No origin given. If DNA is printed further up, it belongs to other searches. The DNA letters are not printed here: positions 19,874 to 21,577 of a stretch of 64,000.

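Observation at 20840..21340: DnaQ-like exonuclease domain with both motif-I catalytic carboxylates replaced, fused to a membrane PAS sensor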

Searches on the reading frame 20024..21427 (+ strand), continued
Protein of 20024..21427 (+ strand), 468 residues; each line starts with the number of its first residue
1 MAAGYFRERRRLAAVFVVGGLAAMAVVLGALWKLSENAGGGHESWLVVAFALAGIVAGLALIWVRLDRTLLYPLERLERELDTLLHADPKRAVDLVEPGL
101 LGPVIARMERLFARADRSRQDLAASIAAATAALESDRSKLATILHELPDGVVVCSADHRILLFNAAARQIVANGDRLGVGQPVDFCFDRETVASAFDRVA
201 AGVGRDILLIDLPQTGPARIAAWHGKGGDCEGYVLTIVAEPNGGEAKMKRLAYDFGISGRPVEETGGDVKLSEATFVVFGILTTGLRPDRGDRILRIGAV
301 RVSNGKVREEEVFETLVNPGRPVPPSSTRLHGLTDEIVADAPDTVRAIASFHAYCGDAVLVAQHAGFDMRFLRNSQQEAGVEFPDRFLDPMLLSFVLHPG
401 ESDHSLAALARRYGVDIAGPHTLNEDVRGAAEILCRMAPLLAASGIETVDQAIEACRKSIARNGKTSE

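Call 12: find_related_loci(query=window:20024-21427:+, collection=genome_contigs, flank=6000)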
Query window:20024-21427:+ (468 aa) in genome_contigs; peptide patterns used: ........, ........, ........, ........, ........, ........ (x = any residue, [..] = any of these).
301 stretches matched a pattern; 4 encode a relative of the query (tblastn E <= 1e-3); 4 distinct loci.
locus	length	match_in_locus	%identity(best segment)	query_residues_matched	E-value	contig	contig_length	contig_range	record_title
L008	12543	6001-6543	32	276-448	4e-18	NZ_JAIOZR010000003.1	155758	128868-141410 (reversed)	MAG: Chlorobium sp. isolate Tobar13m-G12 Tobar13m-C132, whole genome shotgun sequence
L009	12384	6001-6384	28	255-385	9e-10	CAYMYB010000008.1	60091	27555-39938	MAG TPA_asm: uncultured Rhodoluna sp. isolate SRP193358_co1_497 genome assembly, contig: NODE_819_length_60091_cov_21.69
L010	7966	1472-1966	28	297-460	8e-10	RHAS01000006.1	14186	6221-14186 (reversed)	MAG: Actinomycetota bacterium isolate WBA_1B_040 contig_100_5, whole genome shotgun sequence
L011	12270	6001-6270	29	297-385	1e-6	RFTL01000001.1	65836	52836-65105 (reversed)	MAG: Actinomycetota bacterium isolate WB4_1_1172 contig_100_0, whole genome shotgun sequence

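Call 13: find_encoding_contigs(protein=P0132, flank=8000, max_places=3)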
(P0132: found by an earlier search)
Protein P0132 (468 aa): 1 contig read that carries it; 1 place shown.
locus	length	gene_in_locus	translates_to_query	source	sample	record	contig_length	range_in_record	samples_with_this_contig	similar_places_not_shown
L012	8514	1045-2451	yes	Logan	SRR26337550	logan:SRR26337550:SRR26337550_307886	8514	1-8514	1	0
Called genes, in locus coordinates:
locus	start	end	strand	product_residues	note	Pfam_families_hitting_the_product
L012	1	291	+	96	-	?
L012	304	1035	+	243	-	PF00378:ECH_1, PF16113:ECH_2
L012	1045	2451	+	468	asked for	PF00929:RNase_T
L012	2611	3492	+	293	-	PF00582:Usp (weak)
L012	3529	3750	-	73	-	PF04102:SlyX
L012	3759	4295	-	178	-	-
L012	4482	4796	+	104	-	PF03795:YCII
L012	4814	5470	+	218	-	-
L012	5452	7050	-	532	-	PF01266:DAO (faint), PF01494:FAD_binding_3, PF21274:Rng_hyd_C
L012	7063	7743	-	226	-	PF01738:DLH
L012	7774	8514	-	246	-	?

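Call 14: find_encoding_contigs(protein=P0119, flank=8000, max_places=4)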
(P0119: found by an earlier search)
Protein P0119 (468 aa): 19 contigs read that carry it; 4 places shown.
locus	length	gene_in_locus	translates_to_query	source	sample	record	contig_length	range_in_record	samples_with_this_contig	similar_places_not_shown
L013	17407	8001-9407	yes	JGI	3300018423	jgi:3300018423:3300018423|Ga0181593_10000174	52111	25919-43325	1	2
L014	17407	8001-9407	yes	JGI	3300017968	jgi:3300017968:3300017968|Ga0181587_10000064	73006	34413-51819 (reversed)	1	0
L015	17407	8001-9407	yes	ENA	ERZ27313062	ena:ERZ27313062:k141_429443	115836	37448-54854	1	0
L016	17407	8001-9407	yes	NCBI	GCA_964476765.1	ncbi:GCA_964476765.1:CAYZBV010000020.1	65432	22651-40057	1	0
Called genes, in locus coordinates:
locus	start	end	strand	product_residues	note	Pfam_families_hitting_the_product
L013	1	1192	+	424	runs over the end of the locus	PF00330:Aconitase, PF28406:AcnX_3rd (weak)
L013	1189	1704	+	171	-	PF00694:Aconitase_C (weak)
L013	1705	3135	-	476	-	PF04909:Amidohydro_2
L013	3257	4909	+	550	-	PF20695:UbiD_N (faint), PF01977:UbiD, PF20696:UbiD_C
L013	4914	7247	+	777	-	PF01315:Ald_Xan_dh_C, PF02738:MoCoBD_1, PF20256:MoCoBD_2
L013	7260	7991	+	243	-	PF00378:ECH_1, PF16113:ECH_2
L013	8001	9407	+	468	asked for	PF00929:RNase_T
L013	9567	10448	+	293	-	PF00582:Usp (weak)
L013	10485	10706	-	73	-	PF04102:SlyX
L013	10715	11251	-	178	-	-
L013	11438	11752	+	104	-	PF03795:YCII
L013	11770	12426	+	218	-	-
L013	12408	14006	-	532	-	PF01266:DAO (faint), PF01494:FAD_binding_3, PF21274:Rng_hyd_C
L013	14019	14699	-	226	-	PF01738:DLH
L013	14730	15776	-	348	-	PF08240:ADH_N, PF00107:ADH_zinc_N, PF13602:ADH_zinc_N_2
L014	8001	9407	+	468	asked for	PF00929:RNase_T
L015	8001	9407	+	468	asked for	PF00929:RNase_T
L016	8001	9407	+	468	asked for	PF00929:RNase_T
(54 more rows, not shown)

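Call 17: search_protein_families(library=pfam, proteins=[P0002, P0014, P0015, P0007, P0024, P0045, P0061, P0087, P0092, P0111], max_evalue=0.01)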
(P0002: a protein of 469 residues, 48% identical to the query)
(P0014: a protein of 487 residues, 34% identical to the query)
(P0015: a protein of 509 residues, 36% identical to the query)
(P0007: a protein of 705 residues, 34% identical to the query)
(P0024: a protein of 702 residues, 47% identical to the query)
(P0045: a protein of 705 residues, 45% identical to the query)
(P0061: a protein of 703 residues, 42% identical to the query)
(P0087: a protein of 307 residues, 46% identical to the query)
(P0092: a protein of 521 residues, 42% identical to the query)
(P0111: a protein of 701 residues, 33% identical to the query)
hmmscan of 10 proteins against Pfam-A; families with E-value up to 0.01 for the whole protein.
P0002 (469 aa): 5 families
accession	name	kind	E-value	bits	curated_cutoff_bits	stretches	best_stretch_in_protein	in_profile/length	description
PF00929.31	RNase_T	-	2.1e-36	126.4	24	1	279-436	1-164/164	Exonuclease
PF16473.11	Rv2179c-like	-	2.9e-05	24.3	27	1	279-435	3-172/177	3'-5' exoribonuclease Rv2179c-like domain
PF00989.32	PAS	-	0.00053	20.4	22.6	1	134-201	2-72/113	PAS fold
PF13188.13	PAS_8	-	0.0011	19.2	21.8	1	134-178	2-47/65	PAS domain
PF08448.16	PAS_4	-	0.0061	17.2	23.1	0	141-196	3-57/110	PAS fold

P0014 (487 aa): 5 families
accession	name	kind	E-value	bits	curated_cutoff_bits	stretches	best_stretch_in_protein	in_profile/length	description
PF00929.31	RNase_T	-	9.6e-36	124.2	24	1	295-452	1-164/164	Exonuclease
PF21762.3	DEDDh_C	-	0.00061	20.4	27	1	375-455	107-188/188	DNA polymerase III subunit epsilon-like, C-terminal domain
PF13482.12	RNase_H_2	-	0.00081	19.8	22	0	361-437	43-119/165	RNase_H superfamily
PF01612.26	DNA_pol_A_exo1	-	0.00096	19.4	23.6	0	365-430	64-126/173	3'-5' exonuclease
PF13188.13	PAS_8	-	0.0037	17.6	21.8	0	135-175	1-43/65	PAS domain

P0015 (509 aa): 4 families
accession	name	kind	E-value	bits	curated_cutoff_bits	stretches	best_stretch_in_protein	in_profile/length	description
PF00929.31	RNase_T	-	1.5e-37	130.1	24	1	317-474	1-164/164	Exonuclease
PF08448.16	PAS_4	-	1.4e-05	25.7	23.1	1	166-273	3-105/110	PAS fold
PF00989.32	PAS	-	0.00041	20.8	22.6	1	159-269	2-109/113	PAS fold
PF12860.13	PAS_7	-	0.0047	17.5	27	0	165-216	2-54/115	PAS fold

P0007 (705 aa): 6 families
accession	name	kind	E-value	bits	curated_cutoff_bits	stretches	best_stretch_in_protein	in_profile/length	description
PF00929.31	RNase_T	-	4.1e-39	135.2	24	1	513-670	1-164/164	Exonuclease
PF00989.32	PAS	-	2.6e-06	27.8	22.6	1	139-253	2-112/113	PAS fold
PF13426.13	PAS_9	-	2.6e-05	24.9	27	1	149-256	2-103/103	PAS domain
PF08448.16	PAS_4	-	0.00012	22.7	23.1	1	147-257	4-108/110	PAS fold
PF01612.26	DNA_pol_A_exo1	-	0.00051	20.3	23.6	0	583-648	64-126/173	3'-5' exonuclease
PF00213.23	OSCP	-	0.0052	17.3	22.3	1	97-150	78-131/172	ATP synthase delta (OSCP) subunit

P0024 (702 aa): 8 families
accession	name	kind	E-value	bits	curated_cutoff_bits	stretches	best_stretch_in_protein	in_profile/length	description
PF00929.31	RNase_T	-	9.5e-37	127.5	24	1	510-667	1-164/164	Exonuclease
PF13482.12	RNase_H_2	-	0.00014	22.3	22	1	511-651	2-118/165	RNase_H superfamily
PF16473.11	Rv2179c-like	-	0.0005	20.3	27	1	510-665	3-171/177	3'-5' exoribonuclease Rv2179c-like domain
PF01612.26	DNA_pol_A_exo1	-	0.00058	20.1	23.6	0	580-646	64-127/173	3'-5' exonuclease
PF12860.13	PAS_7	-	0.0028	18.2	27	0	146-254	2-111/115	PAS fold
PF21762.3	DEDDh_C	-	0.0034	18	27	1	590-669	107-187/188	DNA polymerase III subunit epsilon-like, C-terminal domain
PF08448.16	PAS_4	-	0.005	17.5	23.1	0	147-250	3-105/110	PAS fold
PF13426.13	PAS_9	-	0.0056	17.4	27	0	150-251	2-102/103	PAS domain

P0045 (705 aa): 7 families
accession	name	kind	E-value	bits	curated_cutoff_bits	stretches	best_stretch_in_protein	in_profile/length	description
PF00929.31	RNase_T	-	1e-39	137.2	24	1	513-670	1-164/164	Exonuclease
PF00989.32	PAS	-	7.8e-06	26.3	22.6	1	144-254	2-113/113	PAS fold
PF13188.13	PAS_8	-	3e-05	24.2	21.8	1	144-188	2-42/65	PAS domain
PF08448.16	PAS_4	-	0.00028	21.5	23.1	1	152-257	4-108/110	PAS fold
PF13482.12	RNase_H_2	-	0.0013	19.2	22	0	514-654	2-118/165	RNase_H superfamily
PF00512.31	HisKA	-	0.0052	17.2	26.9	0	274-310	12-47/66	His Kinase A (phospho-acceptor) domain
PF13426.13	PAS_9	-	0.0075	17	27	0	154-255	2-102/103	PAS domain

P0061 (703 aa): 5 families
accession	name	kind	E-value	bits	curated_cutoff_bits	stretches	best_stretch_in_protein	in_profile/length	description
PF00929.31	RNase_T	-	5e-34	118.6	24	1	510-666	2-164/164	Exonuclease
PF08448.16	PAS_4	-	1.5e-06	28.8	23.1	1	138-236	4-108/110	PAS fold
PF00989.32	PAS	-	0.00024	21.5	22.6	1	134-230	6-110/113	PAS fold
PF00512.31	HisKA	-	0.00031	21.2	26.9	1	247-299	6-56/66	His Kinase A (phospho-acceptor) domain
PF21762.3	DEDDh_C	-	0.008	16.8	27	0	588-668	106-187/188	DNA polymerase III subunit epsilon-like, C-terminal domain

P0087 (307 aa): 4 families
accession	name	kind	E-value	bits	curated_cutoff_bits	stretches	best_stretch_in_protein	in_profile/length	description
PF00929.31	RNase_T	-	2.5e-34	119.6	24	1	115-272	1-164/164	Exonuclease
PF01612.26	DNA_pol_A_exo1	-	7.5e-05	23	23.6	0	186-251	65-127/173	3'-5' exonuclease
PF13482.12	RNase_H_2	-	0.0017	18.8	22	0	116-258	2-120/165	RNase_H superfamily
PF21762.3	DEDDh_C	-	0.0075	16.9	27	0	194-274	106-187/188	DNA polymerase III subunit epsilon-like, C-terminal domain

P0092 (521 aa): 5 families
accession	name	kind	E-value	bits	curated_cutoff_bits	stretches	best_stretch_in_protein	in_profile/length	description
PF00929.31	RNase_T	-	1.9e-33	116.8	24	1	329-486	1-164/164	Exonuclease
PF00892.27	EamA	-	5e-29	101.7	28.2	2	142-278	2-132/135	EamA-like transporter family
PF21762.3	DEDDh_C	-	5.8e-06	27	27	1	410-488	108-187/188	DNA polymerase III subunit epsilon-like, C-terminal domain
PF01612.26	DNA_pol_A_exo1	-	0.0004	20.7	23.6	0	323-464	17-126/173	3'-5' exonuclease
PF13482.12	RNase_H_2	-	0.0021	18.5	22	0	330-472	2-120/165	RNase_H superfamily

P0111 (701 aa): 5 families
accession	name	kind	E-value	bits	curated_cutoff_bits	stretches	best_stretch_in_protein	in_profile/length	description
PF03445.19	DUF294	-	8.6e-37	126.5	21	1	382-523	2-137/138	Putative nucleotidyltransferase DUF294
PF10335.14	DUF294_C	-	3.3e-24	85.8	22.5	1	561-697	2-142/145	Putative nucleotidyltransferase substrate binding domain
PF00929.31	RNase_T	-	7.4e-23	82.3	24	1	16-169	1-164/164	Exonuclease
PF00571.33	CBS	-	5e-18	65.6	24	2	233-290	1-56/57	CBS domain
PF16473.11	Rv2179c-like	-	0.0021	18.2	27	0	16-171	3-175/177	3'-5' exoribonuclease Rv2179c-like domain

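Call 18: find_encoding_contigs(protein=P0002, flank=6000, max_places=2)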
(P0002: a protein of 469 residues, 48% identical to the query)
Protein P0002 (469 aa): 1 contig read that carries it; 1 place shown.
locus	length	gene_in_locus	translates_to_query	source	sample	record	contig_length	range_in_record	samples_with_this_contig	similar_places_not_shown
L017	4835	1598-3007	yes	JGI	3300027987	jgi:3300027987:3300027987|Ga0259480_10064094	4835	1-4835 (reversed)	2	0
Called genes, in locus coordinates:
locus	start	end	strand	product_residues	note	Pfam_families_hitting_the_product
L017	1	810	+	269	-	?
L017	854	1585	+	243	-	PF00378:ECH_1, PF16113:ECH_2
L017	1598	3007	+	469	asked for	PF00929:RNase_T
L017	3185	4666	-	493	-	PF00571:CBS, PF03445:DUF294, PF10335:DUF294_C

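Call 19: find_encoding_contigs(protein=P0014, flank=6000, max_places=2)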
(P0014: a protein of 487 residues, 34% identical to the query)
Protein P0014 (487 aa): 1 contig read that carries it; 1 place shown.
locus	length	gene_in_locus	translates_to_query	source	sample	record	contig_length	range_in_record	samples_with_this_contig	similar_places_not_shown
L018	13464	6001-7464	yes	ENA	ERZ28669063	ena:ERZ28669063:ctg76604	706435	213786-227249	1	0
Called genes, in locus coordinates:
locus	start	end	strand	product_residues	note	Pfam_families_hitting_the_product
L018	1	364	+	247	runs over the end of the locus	PF00300:His_Phos_1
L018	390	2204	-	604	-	PF00664:ABC_membrane, PF02463:SMC_N (faint), PF00005:ABC_tran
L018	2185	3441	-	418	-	PF00155:Aminotran_1_2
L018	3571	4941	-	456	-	PF02321:OEP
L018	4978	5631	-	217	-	PF01135:PCMT, PF13649:Methyltransf_25, PF13847:Methyltransf_31 (weak)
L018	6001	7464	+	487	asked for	PF00929:RNase_T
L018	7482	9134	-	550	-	PF00350:Dynamin_N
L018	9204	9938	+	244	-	PF17746:SfsA_N, PF03749:SfsA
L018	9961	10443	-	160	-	PF01967:MoaC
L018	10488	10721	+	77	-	PF02597:ThiS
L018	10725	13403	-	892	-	PF08335:GlnD_UR_UTase, PF27444:GlnD_3rd, PF01966:HD, PF27446:GlnD_5th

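Call 20: find_encoding_contigs(protein=P0015, flank=6000, max_places=2)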
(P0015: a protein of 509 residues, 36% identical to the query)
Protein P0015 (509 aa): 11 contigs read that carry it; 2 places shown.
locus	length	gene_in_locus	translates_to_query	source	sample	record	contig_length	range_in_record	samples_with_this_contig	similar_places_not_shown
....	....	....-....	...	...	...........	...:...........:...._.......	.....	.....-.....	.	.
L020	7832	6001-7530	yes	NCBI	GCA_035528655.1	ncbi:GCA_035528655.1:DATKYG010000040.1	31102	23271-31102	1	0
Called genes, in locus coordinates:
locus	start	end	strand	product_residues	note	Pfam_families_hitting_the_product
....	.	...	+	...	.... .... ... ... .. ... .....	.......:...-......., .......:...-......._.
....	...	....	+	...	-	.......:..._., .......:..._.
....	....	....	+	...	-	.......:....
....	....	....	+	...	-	-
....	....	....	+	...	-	-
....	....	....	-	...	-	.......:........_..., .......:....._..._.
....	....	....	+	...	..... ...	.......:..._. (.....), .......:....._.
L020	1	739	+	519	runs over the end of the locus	PF00501:AMP-binding, PF13193:AMP-binding_C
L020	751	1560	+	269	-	PF00378:ECH_1, PF16113:ECH_2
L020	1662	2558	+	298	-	PF02668:TauD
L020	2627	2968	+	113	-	-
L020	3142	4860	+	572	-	-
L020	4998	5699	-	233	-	PF00072:Response_reg, PF00486:Trans_reg_C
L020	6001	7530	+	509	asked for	PF08448:PAS_4 (faint), PF00929:RNase_T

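Call 22: find_encoding_contigs(protein=P0004, flank=6000, max_places=2)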
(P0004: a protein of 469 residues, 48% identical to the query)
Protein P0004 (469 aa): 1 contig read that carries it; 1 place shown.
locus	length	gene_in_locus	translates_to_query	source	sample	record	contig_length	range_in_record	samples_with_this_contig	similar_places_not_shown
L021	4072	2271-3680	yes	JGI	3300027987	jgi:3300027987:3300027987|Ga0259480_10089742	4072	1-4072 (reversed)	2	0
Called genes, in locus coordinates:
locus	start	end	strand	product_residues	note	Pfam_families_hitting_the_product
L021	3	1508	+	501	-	?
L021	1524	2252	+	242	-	PF00378:ECH_1, PF16113:ECH_2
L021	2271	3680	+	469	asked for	PF08448:PAS_4 (faint), PF00929:RNase_T, PF16473:Rv2179c-like (faint)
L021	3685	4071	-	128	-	?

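Call 23: find_encoding_contigs(protein=P0003, flank=6000, max_places=2)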
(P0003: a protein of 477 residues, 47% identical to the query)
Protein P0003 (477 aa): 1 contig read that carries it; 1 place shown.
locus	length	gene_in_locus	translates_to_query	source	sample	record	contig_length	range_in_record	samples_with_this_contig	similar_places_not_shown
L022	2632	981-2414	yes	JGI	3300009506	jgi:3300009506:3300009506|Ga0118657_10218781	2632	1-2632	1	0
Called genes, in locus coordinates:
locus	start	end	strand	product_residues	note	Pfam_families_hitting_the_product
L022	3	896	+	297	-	?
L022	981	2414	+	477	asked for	PF08448:PAS_4 (weak), PF00929:RNase_T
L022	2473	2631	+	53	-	?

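Call 37: find_encoding_contigs(protein=P0024, flank=6000, max_places=1)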
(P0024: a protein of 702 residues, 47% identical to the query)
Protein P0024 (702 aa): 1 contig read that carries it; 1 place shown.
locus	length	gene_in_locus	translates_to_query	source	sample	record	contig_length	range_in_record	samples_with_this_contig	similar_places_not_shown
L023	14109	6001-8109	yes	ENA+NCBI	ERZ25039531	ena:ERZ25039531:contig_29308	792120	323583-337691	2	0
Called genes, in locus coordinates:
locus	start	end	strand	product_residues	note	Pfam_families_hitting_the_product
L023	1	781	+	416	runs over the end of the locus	PF03069:FmdA_AmdA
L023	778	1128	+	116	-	PF01810:LysE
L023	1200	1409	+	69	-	PF01810:LysE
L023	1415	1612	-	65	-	-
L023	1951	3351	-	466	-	PF01425:Amidase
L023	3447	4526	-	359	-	PF03060:NMO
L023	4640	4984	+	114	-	PF01638:HxlR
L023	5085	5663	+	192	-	PF09335:VTT_dom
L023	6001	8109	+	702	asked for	PF00929:RNase_T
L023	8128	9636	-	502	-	PF00571:CBS, PF03445:DUF294, PF10335:DUF294_C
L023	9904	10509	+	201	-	PF00072:Response_reg, PF00196:GerE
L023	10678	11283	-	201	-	-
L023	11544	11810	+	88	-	PF13937:DUF4212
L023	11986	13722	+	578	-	PF00474:SSF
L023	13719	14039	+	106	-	-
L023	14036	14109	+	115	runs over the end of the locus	-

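Call 38: find_encoding_contigs(protein=P0045, flank=6000, max_places=1)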
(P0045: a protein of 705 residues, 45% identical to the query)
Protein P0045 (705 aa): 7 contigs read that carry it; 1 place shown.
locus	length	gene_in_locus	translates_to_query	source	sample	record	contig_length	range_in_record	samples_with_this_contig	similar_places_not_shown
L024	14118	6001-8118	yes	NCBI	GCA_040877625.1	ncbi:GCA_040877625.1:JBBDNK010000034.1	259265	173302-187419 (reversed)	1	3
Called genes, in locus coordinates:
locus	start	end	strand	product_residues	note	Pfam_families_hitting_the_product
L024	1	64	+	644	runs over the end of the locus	PF16177:ACAS_N, PF00501:AMP-binding, PF13193:AMP-binding_C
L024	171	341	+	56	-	-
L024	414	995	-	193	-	PF13181:TPR_8 (faint), PF13424:TPR_12, PF07719:TPR_2 (faint), PF13176:TPR_7 (faint), PF13432:TPR_16, PF14559:TPR_19, PF00515:TPR_1 (weak), PF13414:TPR_11 (weak), +3 more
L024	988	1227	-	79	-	-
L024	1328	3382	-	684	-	PF00474:SSF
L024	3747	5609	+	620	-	PF00027:cNMP_binding (weak), PF00571:CBS, PF03445:DUF294, PF10335:DUF294_C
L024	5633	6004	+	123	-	PF00072:Response_reg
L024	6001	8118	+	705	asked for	PF00989:PAS (weak), PF13188:PAS_8 (faint), PF00929:RNase_T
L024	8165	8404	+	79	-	-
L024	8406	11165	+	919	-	PF00474:SSF (faint), PF00512:HisKA, PF02518:HATPase_c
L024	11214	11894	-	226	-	PF00702:Hydrolase, PF13419:HAD_2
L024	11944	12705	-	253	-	PF08241:Methyltransf_11, PF08242:Methyltransf_12 (weak), PF13649:Methyltransf_25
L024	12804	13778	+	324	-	PF00561:Abhydrolase_1, PF12146:Hydrolase_4, PF12697:Abhydrolase_6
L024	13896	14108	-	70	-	PF00313:CSD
